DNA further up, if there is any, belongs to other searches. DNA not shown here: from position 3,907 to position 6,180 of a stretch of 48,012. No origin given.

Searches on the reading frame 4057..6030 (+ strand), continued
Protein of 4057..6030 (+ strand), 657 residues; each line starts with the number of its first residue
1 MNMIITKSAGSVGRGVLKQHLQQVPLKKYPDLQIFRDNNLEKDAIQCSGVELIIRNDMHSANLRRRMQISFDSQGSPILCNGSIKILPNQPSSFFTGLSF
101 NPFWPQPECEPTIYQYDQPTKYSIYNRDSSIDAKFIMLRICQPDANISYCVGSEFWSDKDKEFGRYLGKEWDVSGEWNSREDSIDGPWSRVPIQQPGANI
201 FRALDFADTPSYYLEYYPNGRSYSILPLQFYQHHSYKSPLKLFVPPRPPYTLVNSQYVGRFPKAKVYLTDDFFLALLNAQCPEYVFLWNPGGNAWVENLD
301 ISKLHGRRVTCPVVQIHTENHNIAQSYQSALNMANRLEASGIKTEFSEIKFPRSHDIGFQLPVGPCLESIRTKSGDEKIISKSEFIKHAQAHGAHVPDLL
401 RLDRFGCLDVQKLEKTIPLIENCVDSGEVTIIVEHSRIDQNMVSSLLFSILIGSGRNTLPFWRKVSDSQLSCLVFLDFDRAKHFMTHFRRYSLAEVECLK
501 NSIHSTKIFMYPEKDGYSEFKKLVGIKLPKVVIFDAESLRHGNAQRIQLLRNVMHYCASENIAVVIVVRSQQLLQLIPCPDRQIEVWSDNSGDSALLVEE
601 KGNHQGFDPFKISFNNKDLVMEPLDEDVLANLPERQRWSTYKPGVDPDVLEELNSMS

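Call 54: fold_search(model_id=the predicted structure, library=pdb)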
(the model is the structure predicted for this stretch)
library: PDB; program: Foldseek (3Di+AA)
matches with E <= 10: 1302; with E <= 0.001: 385
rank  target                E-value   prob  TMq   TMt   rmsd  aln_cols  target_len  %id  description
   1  8zn5_J                9.4e-10  1.00  0.25  0.36  17.0       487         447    8  Crystal Structure of Designed Clock Protein KaiC (released 2025-04-16)
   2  4dug_D                1.7e-09  1.00  0.25  0.32  17.2       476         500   10  Crystal Structure of Circadian Clock Protein KaiC E318A Mutant (released 2012-03-14)
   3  7s67_A                2.1e-09  1.00  0.23  0.31  17.2       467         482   11  Extended conformation of daytime state KaiC (released 2021-09-22)
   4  7s65_B                2.7e-09  1.00  0.24  0.32  17.9       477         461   10  Compressed conformation of nighttime state KaiC (released 2021-09-22)
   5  8fwi_A                3.6e-09  1.00  0.26  0.31  20.3       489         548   10  Structure of dodecameric KaiC-RS-S413E/S414E solved by cryo-EM (released 2023-03-22)
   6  7t8c_A                3.6e-09  1.00  0.23  0.29  19.9       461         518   14  Heptameric Human Twinkle Helicase Clinical Variant W315L (released 2022-07-27)
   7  7s66_A                3.8e-09  1.00  0.25  0.32  16.8       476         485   11  Extended conformation of nighttime state KaiC (released 2021-09-22)
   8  8zn6_I                4.2e-09  1.00  0.25  0.33  16.1       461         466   11  Crystal Structure of Designed Clock Protein KaiC (released 2025-04-16)
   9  4ijm_E                4.7e-09  1.00  0.25  0.33  16.9       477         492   10  Crystal structure of circadian clock protein KaiC A422V mutant (released 2013-02-13)
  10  3s1a_C                5.0e-09  1.00  0.26  0.34  16.0       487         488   10  Crystal structure of the phosphorylation-site double mutant S431E/T432E of the KaiC circadian clock protein (released 2011-09-21)
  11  4ijm_C                5.0e-09  1.00  0.25  0.33  15.8       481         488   10  Crystal structure of circadian clock protein KaiC A422V mutant (released 2013-02-13)
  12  7dxq_E                5.0e-09  1.00  0.24  0.33  17.6       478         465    9  Crystal Structure of Cyanobacterial Circadian Clock Protein KaiC (released 2022-04-27)
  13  3k0f_D                5.0e-09  1.00  0.25  0.33  16.9       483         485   10  Crystal structure of the phosphorylation-site double mutant T426A/T432A of the KaiC circadian clock protein (released 2010-03-31)
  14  4ijm_A                5.3e-09  1.00  0.25  0.32  15.9       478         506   10  Crystal structure of circadian clock protein KaiC A422V mutant (released 2013-02-13)
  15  8zn5_F                5.9e-09  1.00  0.24  0.35  17.4       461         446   10  Crystal Structure of Designed Clock Protein KaiC (released 2025-04-16)
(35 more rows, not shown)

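Call 62: find_encoding_contigs(protein=P0100, flank=10000, max_places=2)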
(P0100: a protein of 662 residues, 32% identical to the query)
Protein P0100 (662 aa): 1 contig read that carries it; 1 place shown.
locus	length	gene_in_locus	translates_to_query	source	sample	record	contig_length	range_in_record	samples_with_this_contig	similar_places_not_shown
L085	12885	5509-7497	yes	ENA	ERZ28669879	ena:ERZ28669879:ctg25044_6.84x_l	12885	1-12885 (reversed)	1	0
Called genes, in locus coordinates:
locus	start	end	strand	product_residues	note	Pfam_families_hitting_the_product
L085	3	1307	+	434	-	?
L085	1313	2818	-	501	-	-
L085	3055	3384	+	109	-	PF12728:HTH_17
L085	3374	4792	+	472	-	PF19263:DUF5906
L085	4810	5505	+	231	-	-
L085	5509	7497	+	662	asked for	-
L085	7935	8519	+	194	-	PF11726:YagK_YfjJ_C (weak), PF23343:REP_ORF2-G2P (weak)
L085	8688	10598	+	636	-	PF00580:UvrD-helicase, PF13245:AAA_19, PF13604:AAA_30 (faint), PF13361:UvrD_C, PF13538:UvrD_C_2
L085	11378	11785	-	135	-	-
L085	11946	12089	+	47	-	-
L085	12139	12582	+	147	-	-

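Call 63: find_encoding_contigs(protein=P0101, flank=10000, max_places=2)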
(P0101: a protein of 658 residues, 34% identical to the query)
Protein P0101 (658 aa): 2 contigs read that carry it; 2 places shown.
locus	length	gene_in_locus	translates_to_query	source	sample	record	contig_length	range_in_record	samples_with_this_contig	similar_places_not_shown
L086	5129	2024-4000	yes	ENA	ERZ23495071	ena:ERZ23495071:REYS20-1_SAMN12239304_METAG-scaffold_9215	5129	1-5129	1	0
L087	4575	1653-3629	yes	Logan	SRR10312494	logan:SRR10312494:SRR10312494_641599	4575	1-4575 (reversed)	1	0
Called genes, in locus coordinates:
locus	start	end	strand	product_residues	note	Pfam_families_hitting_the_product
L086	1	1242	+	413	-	?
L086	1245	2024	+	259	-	-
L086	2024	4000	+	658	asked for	-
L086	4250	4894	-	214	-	PF11726:YagK_YfjJ_C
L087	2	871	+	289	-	?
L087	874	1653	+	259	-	-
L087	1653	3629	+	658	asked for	-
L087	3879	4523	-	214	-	PF11726:YagK_YfjJ_C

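Call 64: find_encoding_contigs(protein=P0117, flank=10000, max_places=2)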
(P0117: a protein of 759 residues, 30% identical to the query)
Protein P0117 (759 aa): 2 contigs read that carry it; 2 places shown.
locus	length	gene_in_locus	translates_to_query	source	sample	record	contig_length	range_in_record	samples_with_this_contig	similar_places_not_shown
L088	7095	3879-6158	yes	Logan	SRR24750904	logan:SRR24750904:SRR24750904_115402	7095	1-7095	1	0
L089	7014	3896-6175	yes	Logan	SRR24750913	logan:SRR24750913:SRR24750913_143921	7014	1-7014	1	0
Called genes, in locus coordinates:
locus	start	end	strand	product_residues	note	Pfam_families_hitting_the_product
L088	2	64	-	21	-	?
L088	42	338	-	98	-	-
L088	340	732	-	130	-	PF21849:DUF6908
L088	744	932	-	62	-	-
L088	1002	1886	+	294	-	-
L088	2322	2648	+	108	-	-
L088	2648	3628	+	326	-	PF21247:Fic-like_C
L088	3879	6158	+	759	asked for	PF13481:AAA_25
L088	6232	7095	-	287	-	?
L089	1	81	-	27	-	?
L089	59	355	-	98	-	-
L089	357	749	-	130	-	PF21849:DUF6908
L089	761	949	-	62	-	-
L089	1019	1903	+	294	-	-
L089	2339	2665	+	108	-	-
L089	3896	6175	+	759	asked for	PF13481:AAA_25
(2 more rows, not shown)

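Call 90: search_dna_similar(query=window:4057-6030:+, collection=phages, mode=protein, max_rows=10, max_evalue=0.01)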
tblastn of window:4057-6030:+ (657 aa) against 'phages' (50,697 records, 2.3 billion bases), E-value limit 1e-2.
No match.

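Call 91: search_dna_similar(query=window:4057-6030:+, collection=plasmids, mode=protein, max_rows=10, max_evalue=0.01)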
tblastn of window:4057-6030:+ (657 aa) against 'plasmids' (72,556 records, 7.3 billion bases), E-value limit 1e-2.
No match.

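Call 96: search_protein_families(library=ncbifam, proteins=[window:4057-6030:+], max_evalue=0.01)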
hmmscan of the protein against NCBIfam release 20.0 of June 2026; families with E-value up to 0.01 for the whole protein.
window:4057-6030:+ (657 aa): 0 families

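Call 108: find_related_loci(query=A8, collection=viral_contigs, flank=8000)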
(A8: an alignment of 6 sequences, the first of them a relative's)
Query A8 (759 aa) in viral_contigs; peptide patterns used: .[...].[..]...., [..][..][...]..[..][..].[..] (x = any residue, [..] = any of these).
379 stretches matched a pattern; 5 encode a relative of the query (tblastn E <= 1e-3); 5 distinct loci.
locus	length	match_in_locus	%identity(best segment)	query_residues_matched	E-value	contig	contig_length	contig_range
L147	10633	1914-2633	26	423-678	1e-12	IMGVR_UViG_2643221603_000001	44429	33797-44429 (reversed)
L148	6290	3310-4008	26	382-614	1e-12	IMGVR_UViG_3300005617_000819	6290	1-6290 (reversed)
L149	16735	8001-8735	27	424-671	2e-12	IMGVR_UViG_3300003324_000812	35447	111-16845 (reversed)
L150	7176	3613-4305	27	422-656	4e-12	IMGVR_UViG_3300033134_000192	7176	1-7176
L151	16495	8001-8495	23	429-601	4e-6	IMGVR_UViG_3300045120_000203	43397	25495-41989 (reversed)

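Call 112: search_protein_families(library=pfam, proteins=[L088:2648-3628:+, L088:2322-2648:+, L085:1313-2818:-], max_evalue=0.01)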
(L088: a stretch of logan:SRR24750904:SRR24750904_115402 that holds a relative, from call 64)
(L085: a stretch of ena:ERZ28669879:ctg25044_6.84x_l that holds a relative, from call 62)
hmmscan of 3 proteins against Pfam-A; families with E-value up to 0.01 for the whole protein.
L088:2648-3628:+ (326 aa): 1 family
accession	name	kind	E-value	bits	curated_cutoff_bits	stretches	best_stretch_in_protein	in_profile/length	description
PF21247.3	Fic-like_C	-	9e-12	45.1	27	1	253-311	6-64/64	Filamentation induced by cAMP protein Fic-like, C-terminal domain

L088:2322-2648:+ (108 aa): 1 family
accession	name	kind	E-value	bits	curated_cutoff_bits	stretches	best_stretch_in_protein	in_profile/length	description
PF12728.13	HTH_17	-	1.5e-05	25.6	27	1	47-99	1-49/51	Helix-turn-helix domain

L085:1313-2818:- (501 aa): 0 families
